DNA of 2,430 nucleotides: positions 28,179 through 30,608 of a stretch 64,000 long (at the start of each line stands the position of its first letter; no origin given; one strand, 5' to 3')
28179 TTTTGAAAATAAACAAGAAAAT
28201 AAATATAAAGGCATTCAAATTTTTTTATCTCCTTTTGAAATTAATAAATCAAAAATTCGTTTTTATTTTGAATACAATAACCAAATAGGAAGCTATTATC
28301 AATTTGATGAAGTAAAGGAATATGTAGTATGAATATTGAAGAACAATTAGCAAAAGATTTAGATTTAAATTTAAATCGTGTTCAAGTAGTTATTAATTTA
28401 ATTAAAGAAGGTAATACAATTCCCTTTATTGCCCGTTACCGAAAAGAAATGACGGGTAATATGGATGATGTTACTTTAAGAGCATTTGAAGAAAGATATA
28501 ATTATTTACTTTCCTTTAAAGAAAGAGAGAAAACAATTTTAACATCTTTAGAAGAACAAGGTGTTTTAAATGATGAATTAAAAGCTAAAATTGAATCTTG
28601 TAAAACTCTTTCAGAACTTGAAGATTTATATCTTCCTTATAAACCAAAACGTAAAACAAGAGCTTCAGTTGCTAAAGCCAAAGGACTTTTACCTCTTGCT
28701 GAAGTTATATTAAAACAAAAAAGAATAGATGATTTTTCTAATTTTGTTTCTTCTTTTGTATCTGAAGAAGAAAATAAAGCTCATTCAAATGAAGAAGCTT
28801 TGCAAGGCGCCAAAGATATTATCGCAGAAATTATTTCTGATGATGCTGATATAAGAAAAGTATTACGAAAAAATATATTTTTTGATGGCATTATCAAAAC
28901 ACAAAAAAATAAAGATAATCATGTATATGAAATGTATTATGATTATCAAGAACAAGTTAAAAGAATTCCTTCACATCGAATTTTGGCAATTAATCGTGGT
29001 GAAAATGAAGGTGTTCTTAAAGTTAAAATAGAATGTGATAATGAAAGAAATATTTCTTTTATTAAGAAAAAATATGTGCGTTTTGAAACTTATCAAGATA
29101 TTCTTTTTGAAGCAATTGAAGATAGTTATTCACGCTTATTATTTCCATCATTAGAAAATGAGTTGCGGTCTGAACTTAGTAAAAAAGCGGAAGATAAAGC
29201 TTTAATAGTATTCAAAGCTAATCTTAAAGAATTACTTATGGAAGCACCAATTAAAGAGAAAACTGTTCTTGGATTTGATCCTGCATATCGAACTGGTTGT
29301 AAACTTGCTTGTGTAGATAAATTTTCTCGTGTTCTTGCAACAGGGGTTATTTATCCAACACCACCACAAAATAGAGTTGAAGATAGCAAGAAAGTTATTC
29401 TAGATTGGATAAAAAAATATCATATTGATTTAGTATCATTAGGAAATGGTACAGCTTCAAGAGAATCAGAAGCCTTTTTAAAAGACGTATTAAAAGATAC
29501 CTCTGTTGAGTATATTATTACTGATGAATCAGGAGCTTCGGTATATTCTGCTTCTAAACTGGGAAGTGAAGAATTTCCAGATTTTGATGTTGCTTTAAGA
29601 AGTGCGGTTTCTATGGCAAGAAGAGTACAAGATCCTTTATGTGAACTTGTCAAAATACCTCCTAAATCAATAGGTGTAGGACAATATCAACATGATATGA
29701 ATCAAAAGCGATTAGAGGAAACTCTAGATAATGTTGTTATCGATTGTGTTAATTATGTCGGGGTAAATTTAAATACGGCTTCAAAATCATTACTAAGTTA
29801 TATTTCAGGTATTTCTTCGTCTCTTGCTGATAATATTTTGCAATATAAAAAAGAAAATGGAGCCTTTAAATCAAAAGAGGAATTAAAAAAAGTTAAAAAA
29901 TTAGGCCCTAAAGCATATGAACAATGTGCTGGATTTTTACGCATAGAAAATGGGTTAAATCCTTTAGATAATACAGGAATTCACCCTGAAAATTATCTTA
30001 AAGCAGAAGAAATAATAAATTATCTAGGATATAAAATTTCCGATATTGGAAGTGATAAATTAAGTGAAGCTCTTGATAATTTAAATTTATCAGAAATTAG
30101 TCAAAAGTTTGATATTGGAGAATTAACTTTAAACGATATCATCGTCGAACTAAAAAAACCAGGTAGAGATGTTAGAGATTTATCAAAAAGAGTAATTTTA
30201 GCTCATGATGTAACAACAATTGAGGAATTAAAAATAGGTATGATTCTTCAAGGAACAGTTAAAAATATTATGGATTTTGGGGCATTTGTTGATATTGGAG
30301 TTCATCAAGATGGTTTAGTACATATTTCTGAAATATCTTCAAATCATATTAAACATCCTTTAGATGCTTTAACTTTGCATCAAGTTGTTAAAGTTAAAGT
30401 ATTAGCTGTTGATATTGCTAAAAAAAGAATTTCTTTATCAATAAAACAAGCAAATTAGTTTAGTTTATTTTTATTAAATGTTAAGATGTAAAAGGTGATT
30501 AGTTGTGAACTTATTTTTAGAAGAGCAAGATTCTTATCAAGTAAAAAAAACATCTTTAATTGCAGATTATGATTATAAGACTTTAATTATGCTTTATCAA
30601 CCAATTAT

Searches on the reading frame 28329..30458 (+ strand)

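Call 47: search_protein_families(library=pfam, proteins=[window:28329-30458:+], max_evalue=0.00001)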
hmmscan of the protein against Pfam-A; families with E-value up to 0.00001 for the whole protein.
window:28329-30458:+ (709 aa): 9 families
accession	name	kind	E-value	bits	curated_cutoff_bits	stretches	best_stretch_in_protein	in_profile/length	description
PF16921.10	Tex_YqgF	-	4.7e-49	166.4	27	1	311-434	1-126/126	Tex protein YqgF-like domain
PF12836.13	HHH_3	-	8.9e-29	99.8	27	1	474-538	1-65/65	Helix-hairpin-helix motif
PF09371.15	Tex_N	-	3.8e-27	94.3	32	1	1-75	1-75/75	Tex-like protein N-terminal domain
PF22706.1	Tex_central_region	-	1.4e-26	94.1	27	1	139-295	9-178/178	Tex central region-like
PF00575.29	S1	-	4.5e-22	78.6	22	1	634-706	2-74/74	S1 RNA binding domain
PF17674.7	HHH_9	-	1.4e-20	74.3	23.1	1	544-616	1-70/70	HHH domain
PF14635.12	HHH_7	-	2.7e-10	41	27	1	449-540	7-104/104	Helix-hairpin-helix motif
PF23459.1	S1_RRP5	-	1e-07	32.8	27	1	635-704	2-71/72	RRP5 S1 domain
PF14639.11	YqgF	-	1.8e-07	31.5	35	1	391-441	97-147/150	Holliday-junction resolvase-like of SPT6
